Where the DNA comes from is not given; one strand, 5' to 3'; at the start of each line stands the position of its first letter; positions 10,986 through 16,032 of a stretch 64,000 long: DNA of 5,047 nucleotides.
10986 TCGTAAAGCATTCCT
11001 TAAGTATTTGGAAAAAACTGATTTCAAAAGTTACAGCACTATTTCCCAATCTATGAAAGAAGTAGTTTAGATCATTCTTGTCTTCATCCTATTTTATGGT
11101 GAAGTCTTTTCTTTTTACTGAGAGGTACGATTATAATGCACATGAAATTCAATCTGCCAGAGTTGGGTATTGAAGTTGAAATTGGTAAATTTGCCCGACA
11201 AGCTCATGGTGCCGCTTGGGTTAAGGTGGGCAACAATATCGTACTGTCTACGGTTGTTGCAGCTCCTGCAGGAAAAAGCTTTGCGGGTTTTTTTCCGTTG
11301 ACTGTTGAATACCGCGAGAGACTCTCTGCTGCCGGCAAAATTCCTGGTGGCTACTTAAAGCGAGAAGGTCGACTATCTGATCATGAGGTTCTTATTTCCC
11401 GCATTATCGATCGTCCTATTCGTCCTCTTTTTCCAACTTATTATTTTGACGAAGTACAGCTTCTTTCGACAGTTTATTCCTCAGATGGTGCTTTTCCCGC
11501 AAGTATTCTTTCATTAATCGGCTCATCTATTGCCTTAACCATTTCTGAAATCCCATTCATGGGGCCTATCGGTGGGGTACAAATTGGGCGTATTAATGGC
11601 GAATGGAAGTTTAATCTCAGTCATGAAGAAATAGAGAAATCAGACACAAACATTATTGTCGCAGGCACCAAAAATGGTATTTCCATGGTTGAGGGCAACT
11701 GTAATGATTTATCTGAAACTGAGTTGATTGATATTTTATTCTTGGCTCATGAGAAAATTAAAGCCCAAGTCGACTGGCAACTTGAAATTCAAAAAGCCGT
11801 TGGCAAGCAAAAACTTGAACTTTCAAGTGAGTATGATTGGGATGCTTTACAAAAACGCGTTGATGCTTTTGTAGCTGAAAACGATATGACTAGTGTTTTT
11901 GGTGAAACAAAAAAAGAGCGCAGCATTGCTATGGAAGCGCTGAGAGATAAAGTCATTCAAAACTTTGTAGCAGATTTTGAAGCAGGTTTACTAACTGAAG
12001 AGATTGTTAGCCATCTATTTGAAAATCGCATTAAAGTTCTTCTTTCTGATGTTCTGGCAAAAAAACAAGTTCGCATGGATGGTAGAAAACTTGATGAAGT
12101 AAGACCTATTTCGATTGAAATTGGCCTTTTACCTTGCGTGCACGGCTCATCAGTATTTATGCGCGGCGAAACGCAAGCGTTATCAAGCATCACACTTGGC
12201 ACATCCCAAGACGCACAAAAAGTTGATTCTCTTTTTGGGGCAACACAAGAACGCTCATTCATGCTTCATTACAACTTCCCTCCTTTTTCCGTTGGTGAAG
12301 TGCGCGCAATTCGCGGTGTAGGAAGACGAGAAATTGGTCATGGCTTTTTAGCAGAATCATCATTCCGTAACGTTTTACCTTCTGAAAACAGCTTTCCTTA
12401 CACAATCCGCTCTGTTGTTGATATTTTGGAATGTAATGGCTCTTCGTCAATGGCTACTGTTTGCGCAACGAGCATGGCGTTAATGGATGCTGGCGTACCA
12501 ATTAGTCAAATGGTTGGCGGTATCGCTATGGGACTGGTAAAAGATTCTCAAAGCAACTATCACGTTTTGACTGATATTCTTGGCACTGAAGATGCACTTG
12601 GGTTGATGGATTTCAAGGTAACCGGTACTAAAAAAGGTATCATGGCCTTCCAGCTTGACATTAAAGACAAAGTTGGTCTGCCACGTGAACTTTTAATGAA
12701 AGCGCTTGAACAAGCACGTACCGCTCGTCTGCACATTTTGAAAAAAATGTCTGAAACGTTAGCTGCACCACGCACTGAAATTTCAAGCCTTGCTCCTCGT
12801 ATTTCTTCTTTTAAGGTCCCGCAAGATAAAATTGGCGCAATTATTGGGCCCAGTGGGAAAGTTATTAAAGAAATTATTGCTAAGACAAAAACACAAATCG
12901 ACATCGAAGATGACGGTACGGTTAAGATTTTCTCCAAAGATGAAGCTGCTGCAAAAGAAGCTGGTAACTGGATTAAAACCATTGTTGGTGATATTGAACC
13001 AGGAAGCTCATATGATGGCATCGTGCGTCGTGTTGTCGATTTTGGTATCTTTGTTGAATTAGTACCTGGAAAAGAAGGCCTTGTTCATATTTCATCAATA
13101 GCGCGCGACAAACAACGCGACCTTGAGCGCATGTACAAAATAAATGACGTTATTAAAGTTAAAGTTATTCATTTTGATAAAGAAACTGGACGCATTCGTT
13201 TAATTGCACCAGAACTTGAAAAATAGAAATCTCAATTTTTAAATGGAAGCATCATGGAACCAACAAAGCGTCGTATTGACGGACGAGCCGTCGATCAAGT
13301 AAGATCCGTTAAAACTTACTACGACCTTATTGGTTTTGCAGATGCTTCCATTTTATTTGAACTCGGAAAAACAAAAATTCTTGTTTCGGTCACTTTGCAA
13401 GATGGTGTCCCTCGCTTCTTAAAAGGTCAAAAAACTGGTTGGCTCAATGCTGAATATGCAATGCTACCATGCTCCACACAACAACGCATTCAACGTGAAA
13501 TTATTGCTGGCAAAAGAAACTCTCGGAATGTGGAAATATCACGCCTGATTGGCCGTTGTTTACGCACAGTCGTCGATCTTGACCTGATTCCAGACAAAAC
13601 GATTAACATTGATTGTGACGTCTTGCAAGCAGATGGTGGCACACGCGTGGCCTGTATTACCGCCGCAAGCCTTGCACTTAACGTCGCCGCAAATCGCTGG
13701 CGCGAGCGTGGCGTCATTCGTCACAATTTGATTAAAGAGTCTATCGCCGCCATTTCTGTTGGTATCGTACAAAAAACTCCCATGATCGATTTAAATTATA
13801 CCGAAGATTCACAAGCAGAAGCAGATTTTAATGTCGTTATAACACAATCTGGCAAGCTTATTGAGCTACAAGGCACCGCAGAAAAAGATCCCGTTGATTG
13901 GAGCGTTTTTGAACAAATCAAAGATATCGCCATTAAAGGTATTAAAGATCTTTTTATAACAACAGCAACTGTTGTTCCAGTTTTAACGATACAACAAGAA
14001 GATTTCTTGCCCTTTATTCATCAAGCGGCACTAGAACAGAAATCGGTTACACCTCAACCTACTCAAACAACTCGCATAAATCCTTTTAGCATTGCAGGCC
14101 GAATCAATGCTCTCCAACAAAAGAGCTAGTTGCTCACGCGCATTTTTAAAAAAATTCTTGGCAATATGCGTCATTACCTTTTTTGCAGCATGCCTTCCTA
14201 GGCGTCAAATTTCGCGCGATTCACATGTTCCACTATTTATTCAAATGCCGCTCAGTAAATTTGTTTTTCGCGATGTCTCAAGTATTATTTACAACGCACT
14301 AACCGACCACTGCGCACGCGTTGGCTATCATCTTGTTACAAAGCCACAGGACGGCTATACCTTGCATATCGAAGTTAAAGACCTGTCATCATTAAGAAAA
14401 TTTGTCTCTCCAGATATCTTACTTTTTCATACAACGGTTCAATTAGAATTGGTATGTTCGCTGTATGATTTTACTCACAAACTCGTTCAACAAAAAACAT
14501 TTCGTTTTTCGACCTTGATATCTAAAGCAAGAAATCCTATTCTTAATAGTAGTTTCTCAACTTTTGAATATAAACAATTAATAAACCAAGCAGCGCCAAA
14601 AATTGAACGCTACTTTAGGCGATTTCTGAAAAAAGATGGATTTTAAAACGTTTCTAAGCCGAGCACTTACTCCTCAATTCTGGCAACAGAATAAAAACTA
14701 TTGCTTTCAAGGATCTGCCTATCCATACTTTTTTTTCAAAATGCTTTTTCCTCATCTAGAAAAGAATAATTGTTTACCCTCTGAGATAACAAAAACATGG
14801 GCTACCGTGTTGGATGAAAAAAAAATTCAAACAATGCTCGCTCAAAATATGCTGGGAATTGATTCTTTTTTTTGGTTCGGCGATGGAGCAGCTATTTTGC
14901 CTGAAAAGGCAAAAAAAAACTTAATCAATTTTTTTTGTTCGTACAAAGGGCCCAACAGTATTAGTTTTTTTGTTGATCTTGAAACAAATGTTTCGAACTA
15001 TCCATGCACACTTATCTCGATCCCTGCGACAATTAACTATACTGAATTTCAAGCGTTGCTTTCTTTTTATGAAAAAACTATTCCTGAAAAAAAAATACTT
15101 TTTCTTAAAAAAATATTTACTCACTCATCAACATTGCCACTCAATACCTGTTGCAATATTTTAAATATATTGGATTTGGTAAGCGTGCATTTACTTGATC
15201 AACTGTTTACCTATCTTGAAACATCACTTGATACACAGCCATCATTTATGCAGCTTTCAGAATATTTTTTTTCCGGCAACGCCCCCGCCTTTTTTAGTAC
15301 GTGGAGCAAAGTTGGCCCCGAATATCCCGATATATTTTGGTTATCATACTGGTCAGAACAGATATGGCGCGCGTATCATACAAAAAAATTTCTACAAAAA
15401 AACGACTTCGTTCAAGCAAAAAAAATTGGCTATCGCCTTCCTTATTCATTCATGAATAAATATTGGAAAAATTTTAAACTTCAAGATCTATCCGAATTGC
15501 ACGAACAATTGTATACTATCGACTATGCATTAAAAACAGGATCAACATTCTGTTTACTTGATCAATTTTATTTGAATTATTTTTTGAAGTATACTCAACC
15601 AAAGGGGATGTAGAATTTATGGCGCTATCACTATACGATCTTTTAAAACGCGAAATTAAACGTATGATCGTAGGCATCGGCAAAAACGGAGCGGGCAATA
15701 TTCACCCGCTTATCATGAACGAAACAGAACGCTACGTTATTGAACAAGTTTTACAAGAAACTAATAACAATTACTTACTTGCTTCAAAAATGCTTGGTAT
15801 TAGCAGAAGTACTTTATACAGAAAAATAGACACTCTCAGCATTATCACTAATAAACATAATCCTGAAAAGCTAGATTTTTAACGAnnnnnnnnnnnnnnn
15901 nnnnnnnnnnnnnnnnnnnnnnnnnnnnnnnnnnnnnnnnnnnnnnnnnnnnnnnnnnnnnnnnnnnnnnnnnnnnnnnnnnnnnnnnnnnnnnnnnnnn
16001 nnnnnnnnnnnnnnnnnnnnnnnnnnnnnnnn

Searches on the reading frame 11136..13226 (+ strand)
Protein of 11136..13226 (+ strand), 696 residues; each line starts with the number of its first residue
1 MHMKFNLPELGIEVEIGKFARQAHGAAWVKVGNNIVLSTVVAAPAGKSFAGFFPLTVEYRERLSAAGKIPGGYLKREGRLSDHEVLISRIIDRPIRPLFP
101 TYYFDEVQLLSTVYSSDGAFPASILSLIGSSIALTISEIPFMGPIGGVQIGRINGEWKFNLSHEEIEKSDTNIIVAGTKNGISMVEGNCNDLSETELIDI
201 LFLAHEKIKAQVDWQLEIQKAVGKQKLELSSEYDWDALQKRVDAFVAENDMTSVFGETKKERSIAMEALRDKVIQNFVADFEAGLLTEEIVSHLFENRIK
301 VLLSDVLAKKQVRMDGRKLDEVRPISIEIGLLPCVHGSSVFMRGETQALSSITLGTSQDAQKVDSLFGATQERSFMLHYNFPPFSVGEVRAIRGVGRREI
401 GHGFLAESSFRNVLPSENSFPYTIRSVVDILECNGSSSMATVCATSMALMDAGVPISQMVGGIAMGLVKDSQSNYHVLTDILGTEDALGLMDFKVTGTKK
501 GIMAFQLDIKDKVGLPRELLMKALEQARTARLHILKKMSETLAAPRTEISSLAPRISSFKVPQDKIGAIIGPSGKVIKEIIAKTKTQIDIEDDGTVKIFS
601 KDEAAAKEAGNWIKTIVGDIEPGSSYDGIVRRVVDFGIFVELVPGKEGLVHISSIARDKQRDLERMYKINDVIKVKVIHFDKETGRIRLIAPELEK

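Call 7: search_protein_families(library=pfam, proteins=[window:11136-13226:+], max_evalue=0.001)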
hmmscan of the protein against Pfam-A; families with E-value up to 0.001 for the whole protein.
window:11136-13226:+ (696 aa): 5 families
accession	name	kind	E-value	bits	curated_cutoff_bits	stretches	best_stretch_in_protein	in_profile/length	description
PF01138.27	RNase_PH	-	2.3e-51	174.1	25.5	2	321-455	1-130/130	3' exoribonuclease family, domain 1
PF03725.20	RNase_PH_C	-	1.1e-17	64.2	20.8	2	143-206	1-66/67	3' exoribonuclease family, domain 2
PF00575.29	S1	-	2e-17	63.8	22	1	621-689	3-71/74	S1 RNA binding domain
PF00013.35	KH_1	-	1.8e-11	44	21.5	1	558-613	3-64/66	KH domain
PF03726.19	PNPase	-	0.00037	21.3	24.6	0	238-318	2-81/81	Polyribonucleotide nucleotidyltransferase, RNA binding domain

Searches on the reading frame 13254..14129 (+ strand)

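Call 7: search_protein_families(library=pfam, proteins=[window:13254-14129:+], max_evalue=0.001)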
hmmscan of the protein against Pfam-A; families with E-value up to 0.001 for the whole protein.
window:13254-14129:+ (291 aa): 2 families
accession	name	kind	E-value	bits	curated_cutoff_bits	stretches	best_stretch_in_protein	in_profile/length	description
PF01138.27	RNase_PH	-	8.7e-28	97.8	25.5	1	15-144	1-126/130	3' exoribonuclease family, domain 1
PF03725.20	RNase_PH_C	-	3.7e-09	36.9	20.8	1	164-227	3-65/67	3' exoribonuclease family, domain 2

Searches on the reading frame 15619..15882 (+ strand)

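Call 68: search_protein_families(library=pfam, proteins=[window:15619-15882:+], max_evalue=0.001)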
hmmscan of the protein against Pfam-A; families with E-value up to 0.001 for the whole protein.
window:15619-15882:+ (87 aa): 1 family
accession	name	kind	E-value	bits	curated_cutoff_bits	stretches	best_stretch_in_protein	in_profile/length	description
PF02954.25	HTH_8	-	2.3e-12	46.9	22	1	35-71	4-40/42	Bacterial regulatory protein, Fis family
